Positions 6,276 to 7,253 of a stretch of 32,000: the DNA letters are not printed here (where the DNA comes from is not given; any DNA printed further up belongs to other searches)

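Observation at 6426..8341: AT-rich cargo pair: 3-TM protein plus a HEPN (R-x5-H) / AbiJ-NTD-like protein, a candidate uncharacterised abortive-infection module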

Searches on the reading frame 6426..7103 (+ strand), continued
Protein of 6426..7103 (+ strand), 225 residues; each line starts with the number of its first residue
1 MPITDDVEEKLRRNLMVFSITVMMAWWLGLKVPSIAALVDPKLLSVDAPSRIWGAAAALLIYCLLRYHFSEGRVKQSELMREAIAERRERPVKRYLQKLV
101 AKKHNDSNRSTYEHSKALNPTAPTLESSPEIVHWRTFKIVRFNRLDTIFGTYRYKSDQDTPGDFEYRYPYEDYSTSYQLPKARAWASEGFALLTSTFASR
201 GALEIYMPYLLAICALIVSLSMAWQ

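Call 54: fold_search(model_id=the predicted structure, library=pdb)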
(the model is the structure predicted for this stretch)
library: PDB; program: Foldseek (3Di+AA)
matches with E <= 10: 26; with E <= 0.001: 0
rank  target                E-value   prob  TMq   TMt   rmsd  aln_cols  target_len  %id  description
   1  6ek4_C                9.2e-01  0.06  0.15  0.11  22.5       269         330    8  PaxB from Photorhabdus luminescens (released 2018-05-16)
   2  4k1p_D                1.5e+00  0.06  0.16  0.12  23.2       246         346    9  Structure of the NheA component of the Nhe toxin from Bacillus cereus (released 2013-09-18)
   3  6ek4_D                1.9e+00  0.04  0.16  0.12  24.5       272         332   10  PaxB from Photorhabdus luminescens (released 2018-05-16)
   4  6gy7_B                2.3e+00  0.04  0.16  0.12  22.3       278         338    9  Crystal structure of XaxB from Xenorhabdus nematophil (released 2018-07-25)
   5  7pru_A                2.7e+00  0.06  0.17  0.08  24.1       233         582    9  Structure of CtAtm1 in the inward-facing partially occluded with cargo bound (released 2022-08-10)
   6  6ek4_A                3.0e+00  0.03  0.15  0.11  23.0       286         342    8  PaxB from Photorhabdus luminescens (released 2018-05-16)
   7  8to0_l                3.1e+00  0.06  0.23  0.16  17.7       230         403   12  48-nm repeating structure of doublets from mouse sperm flagella (released 2023-11-01)
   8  9uxh_F                3.7e+00  0.03  0.18  0.07  23.8       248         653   13  type II Lamassu, LmuACB with DNA (released 2026-03-25)
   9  8iyj_R4               3.9e+00  0.06  0.23  0.16  15.7       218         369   14  Cryo-EM structure of the 48-nm repeat doublet microtubule from mouse sperm (released 2023-07-05)
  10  6el1_K                3.9e+00  0.04  0.22  0.16  25.7       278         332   13  YaxAB pore complex (released 2018-05-16)
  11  8iyj_B1               4.1e+00  0.06  0.23  0.17  17.6       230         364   13  Cryo-EM structure of the 48-nm repeat doublet microtubule from mouse sperm (released 2023-07-05)
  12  6ek8                  4.3e+00  0.07  0.22  0.21  15.2       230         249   12  YaxB from Yersinia enterocolitica (released 2018-05-16)
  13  4k1p_C                4.6e+00  0.04  0.24  0.17  22.0       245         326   11  Structure of the NheA component of the Nhe toxin from Bacillus cereus (released 2013-09-18)
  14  8i7r_Cd               4.8e+00  0.06  0.23  0.20  14.1       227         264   12  In situ structure of axonemal doublet microtubules in mouse sperm with 48-nm repeat (released 2023-10-11)
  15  5knd_G                5.1e+00  0.03  0.16  0.20  14.2       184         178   10  Crystal structure of the Pi-bound V1 complex (released 2016-11-02)
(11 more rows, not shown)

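Call 55: fold_search(model_id=the predicted structure, library=viral)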
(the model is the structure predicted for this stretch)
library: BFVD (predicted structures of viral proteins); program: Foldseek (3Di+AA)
matches with E <= 10: 34; with E <= 0.001: 0
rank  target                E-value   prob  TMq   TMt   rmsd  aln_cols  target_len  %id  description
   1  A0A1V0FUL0            6.1e-01  0.08  0.17  0.07  25.0       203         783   14  Outer capsid protein VP4 [Rotavirus A]
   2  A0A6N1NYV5            1.1e+00  0.05  0.13  0.15  28.2       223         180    9  Synaptosomal-associated protein 29 [Tupanvirus soda lake]
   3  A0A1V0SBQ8            2.2e+00  0.06  0.19  0.17  22.0       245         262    7  t-SNARE complex subunit, syntaxin [Catovirus CTV1]
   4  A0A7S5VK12            2.4e+00  0.03  0.10  0.14  13.7        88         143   12  (no name in the UniProt tables at hand)
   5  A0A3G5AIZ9            2.9e+00  0.04  0.18  0.20  31.6       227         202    9  t-SNARE coiled-coil homology domain-containing protein [Satyrvirus sp.]
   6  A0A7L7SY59            3.8e+00  0.03  0.11  0.18  16.4        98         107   13  (no name in the UniProt tables at hand)
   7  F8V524                4.2e+00  0.04  0.16  0.22  11.6       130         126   13  Uncharacterized protein L145b [Acanthamoeba polyphaga mimivirus]
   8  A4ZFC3                4.7e+00  0.07  0.19  0.29  14.0       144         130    5  Inside tape protein [Staphylococcus phage 80alpha]
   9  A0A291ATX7            4.7e+00  0.02  0.16  0.09  23.3       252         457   15  Uncharacterized protein [Pandoravirus dulcis]
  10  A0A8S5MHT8            5.0e+00  0.02  0.12  0.10  20.1       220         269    9  Internal virion protein [Siphoviridae sp. ctvyM23]
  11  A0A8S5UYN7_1          5.5e+00  0.06  0.25  0.10  30.0       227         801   10  Endosialidase chaperone [Siphoviridae sp. ctkKt3]
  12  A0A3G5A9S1            5.5e+00  0.02  0.16  0.11  37.6       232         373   11  Putative synaptosomal-associated protein 29 [Homavirus sp.]
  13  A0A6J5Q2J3            5.9e+00  0.04  0.20  0.19  15.5       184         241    7  Uncharacterized protein [uncultured Caudovirales phage]
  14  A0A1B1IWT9            5.9e+00  0.03  0.20  0.19  31.2       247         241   10  (no name in the UniProt tables at hand)
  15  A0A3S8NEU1            6.2e+00  0.04  0.19  0.22  12.9       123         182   14  Uncharacterized protein [Sulfolobales Beppu filamentous phage 1]
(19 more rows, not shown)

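Call 56: find_related_loci(query=A3, collection=viral_contigs, flank=5000)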
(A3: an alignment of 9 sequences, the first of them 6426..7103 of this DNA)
Query A3 (225 aa) in viral_contigs; peptide patterns used: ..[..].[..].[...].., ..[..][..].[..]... (x = any residue, [..] = any of these).
107 stretches matched a pattern; 16 encode a relative of the query (tblastn E <= 1e-3); 16 distinct loci.
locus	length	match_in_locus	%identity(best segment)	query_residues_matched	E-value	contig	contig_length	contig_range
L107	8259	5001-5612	29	5-217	7e-23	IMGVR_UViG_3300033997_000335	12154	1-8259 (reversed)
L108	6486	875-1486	28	5-217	2e-22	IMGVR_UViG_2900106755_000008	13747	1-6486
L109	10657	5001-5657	30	5-216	3e-19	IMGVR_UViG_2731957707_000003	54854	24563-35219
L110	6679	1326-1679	28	5-120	5e-12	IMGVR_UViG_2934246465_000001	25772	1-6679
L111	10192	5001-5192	39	5-70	2e-9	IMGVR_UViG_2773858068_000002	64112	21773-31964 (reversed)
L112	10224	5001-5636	27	1-225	3e-9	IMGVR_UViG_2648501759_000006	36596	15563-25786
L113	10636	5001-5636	27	1-225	3e-9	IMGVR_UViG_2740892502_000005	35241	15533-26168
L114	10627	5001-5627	25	1-220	2e-8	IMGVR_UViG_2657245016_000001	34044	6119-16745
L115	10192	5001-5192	39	5-70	6e-8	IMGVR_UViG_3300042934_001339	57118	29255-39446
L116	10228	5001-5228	33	5-82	2e-7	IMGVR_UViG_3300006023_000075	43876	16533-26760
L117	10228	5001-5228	33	5-82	2e-7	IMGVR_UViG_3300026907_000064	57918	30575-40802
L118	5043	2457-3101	26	3-220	5e-7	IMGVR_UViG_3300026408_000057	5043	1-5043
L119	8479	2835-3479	26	3-220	6e-7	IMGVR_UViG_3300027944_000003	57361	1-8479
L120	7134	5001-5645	26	3-220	5e-7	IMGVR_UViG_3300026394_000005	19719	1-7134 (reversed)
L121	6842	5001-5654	30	5-221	7e-7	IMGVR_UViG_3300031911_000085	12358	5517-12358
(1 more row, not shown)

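Call 59: search_protein_families(library=padloc, alignment_id=A2, max_evalue=1)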
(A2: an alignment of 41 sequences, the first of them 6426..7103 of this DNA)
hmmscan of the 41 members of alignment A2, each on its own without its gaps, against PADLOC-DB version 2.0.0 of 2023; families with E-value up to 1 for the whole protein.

A. member 1, window:6426-7103:+ (225 aa): 1 family
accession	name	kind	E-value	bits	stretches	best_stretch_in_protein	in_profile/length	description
PDLC03109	Specificity_I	-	0.008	12.7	1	77-140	239-303/591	Type I specificity subunit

B. families by the number of members that match (of 41 scanned): 8 families
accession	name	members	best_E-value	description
PDLC02021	Cas10_Id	1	5.4e-05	-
PDLC03853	LmuA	1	0.0048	-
PDLC03109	Specificity_I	1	0.008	Type I specificity subunit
PDLC01379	Csn2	1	0.015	CAS-II-A; acquisition_associated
PDLC00752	Effector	1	0.017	Endonuclease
PDLC04960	PDC-S21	1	0.025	-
PDLC00681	Effector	1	0.032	2TM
PDLC05028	PDC-S48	1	0.033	-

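Call 60: search_protein_families(library=pfam, proteins=[P0292, P0293, P0180, P0271, P0296, P0294], max_evalue=10)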
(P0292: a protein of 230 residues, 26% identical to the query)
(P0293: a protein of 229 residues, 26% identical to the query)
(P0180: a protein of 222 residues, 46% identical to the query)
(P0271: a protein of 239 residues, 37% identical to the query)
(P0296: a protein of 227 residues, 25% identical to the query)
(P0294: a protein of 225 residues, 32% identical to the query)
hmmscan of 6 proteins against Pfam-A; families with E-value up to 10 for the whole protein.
P0292 (230 aa): 1 family
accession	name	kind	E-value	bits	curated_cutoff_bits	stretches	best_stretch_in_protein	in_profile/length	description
PF05620.16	TMEM208_SND2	-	0.13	12.6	22.9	1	165-221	5-61/167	SRP-independent targeting protein 2/TMEM208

P0293 (229 aa): 0 families

P0180 (222 aa): 0 families

P0271 (239 aa): 0 families

P0296 (227 aa): 0 families

P0294 (225 aa): 0 families

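Call 61: list_cluster_members(proteins=[P0001, P0002, P0122, P0125])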
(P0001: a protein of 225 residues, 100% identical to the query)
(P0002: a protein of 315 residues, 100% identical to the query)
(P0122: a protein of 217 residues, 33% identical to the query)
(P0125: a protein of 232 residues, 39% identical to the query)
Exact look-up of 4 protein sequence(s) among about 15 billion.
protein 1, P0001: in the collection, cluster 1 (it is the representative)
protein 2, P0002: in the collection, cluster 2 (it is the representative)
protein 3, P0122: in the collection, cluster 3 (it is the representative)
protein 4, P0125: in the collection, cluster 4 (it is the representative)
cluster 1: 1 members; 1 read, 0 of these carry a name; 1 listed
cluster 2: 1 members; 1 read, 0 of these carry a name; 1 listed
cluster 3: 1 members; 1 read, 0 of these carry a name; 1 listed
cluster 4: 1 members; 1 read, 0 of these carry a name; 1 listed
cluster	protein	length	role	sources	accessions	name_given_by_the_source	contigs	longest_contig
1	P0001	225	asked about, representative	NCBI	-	-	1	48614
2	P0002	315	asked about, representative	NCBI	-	-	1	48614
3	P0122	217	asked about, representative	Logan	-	-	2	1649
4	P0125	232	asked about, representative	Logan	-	-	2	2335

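Call 74: search_protein_families(library=phrogs, alignment_id=A2, max_evalue=0.01)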
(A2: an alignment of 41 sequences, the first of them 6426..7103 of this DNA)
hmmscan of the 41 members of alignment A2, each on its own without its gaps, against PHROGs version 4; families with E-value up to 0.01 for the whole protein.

A. member 1, window:6426-7103:+ (225 aa): 0 families

B. families by the number of members that match (of 41 scanned): 3 families
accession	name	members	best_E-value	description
phrog_31431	-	6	7.4e-06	-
phrog_31751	-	1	0.001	-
phrog_28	-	1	0.0086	tail length tape measure protein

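Call 81: search_dna_similar(query=window:6426-7103:+, collection=phages, mode=protein, max_rows=25, max_evalue=0.001)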
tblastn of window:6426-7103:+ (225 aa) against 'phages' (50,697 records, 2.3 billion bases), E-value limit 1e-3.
Records with a match: 5; places in all: 5; records where one place covers at least 80% of the query: 4.
Best place of each record, by identity: <60% 5.
By first word of the organism name: Ralstonia 4; Achromobacter 1.
By host as written in the record: Ralstonia solanacearum 3; Ralstonia solanacearum CIP301, R311 1; Achromobacter sp. 1.
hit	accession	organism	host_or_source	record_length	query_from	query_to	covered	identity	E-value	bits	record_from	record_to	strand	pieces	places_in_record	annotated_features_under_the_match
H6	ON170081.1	Ralstonia phage YO037_1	Ralstonia solanacearum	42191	1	225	100%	26.8%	4e-5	50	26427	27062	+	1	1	record has no annotation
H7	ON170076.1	Ralstonia phage YO034_1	Ralstonia solanacearum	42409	1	225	100%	26.8%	4e-5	50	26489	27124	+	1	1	record has no annotation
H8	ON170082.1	Ralstonia phage YO038_1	Ralstonia solanacearum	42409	1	225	100%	26.8%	4e-5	50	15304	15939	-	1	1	record has no annotation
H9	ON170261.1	Ralstonia phage YO155_1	Ralstonia solanacearum CIP301, R311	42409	1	225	100%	26.8%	4e-5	50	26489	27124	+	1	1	record has no annotation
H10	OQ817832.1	Achromobacter phage CF418P1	Achromobacter sp.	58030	5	123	53%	29.4%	7e-5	49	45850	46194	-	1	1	hypothetical protein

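Call 83: get_annotated_region(hit=H10, flank=5000)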
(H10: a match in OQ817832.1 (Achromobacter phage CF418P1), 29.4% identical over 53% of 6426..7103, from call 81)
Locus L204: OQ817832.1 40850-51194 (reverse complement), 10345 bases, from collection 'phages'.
description: Achromobacter phage CF418P1, complete genome.
organism: Achromobacter phage CF418P1 (NCBI taxid 3043583)
taxonomy: Viruses; Duplodnaviria; Heunggongvirae; Uroviricota; Caudoviricetes
host: Achromobacter sp.; source: -; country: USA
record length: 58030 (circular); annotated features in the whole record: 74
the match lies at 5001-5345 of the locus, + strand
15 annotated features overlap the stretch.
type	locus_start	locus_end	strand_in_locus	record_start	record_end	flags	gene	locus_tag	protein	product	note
CDS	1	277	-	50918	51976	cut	-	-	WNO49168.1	hypothetical protein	rasttk_feature_creation_tool=/opt/patric-common/ runtime/bin/phanotate version 1.5.0; ...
CDS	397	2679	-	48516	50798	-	-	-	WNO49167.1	hypothetical protein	rasttk_feature_creation_tool=/opt/patric-common/ runtime/bin/phanotate version 1.5.0; ...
CDS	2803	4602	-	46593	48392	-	-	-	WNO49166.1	terminase large subunit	rasttk_feature_creation_tool=/opt/patric-common/ runtime/bin/phanotate version 1.5.0; ...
CDS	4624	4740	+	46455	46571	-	-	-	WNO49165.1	hypothetical protein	rasttk_feature_creation_tool=/opt/patric-common/ runtime/bin/phanotate version 1.5.0; ...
CDS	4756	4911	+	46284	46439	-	-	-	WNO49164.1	hypothetical protein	rasttk_feature_creation_tool=/opt/patric-common/ runtime/bin/phanotate version 1.5.0; ...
CDS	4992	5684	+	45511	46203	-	-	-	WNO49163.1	hypothetical protein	rasttk_feature_creation_tool=/opt/patric-common/ runtime/bin/phanotate version 1.5.0; ...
tRNA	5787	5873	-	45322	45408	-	-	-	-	tRNA-Val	rasttk_feature_creation_tool=tRNAscan-SE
CDS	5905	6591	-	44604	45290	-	-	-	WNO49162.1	hypothetical protein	rasttk_feature_creation_tool=/opt/patric-common/ runtime/bin/phanotate version 1.5.0; ...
CDS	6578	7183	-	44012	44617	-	-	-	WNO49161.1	hypothetical protein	rasttk_feature_creation_tool=/opt/patric-common/ runtime/bin/phanotate version 1.5.0; ...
CDS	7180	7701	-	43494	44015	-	-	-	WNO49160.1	hypothetical protein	rasttk_feature_creation_tool=/opt/patric-common/ runtime/bin/phanotate version 1.5.0; ...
CDS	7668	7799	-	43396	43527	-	-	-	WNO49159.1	hypothetical protein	rasttk_feature_creation_tool=/opt/patric-common/ runtime/bin/phanotate version 1.5.0; ...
CDS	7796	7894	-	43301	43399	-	-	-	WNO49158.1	hypothetical protein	rasttk_feature_creation_tool=/opt/patric-common/ runtime/bin/phanotate version 1.5.0; ...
CDS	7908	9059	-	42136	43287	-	-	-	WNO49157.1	hypothetical protein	rasttk_feature_creation_tool=/opt/patric-common/ runtime/bin/phanotate version 1.5.0; ...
CDS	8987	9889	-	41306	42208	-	-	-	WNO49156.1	SAM-dependent methyltransferase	rasttk_feature_creation_tool=/opt/patric-common/ runtime/bin/phanotate version 1.5.0; ...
CDS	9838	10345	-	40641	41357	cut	-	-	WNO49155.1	hypothetical protein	rasttk_feature_creation_tool=/opt/patric-common/ runtime/bin/phanotate version 1.5.0; ...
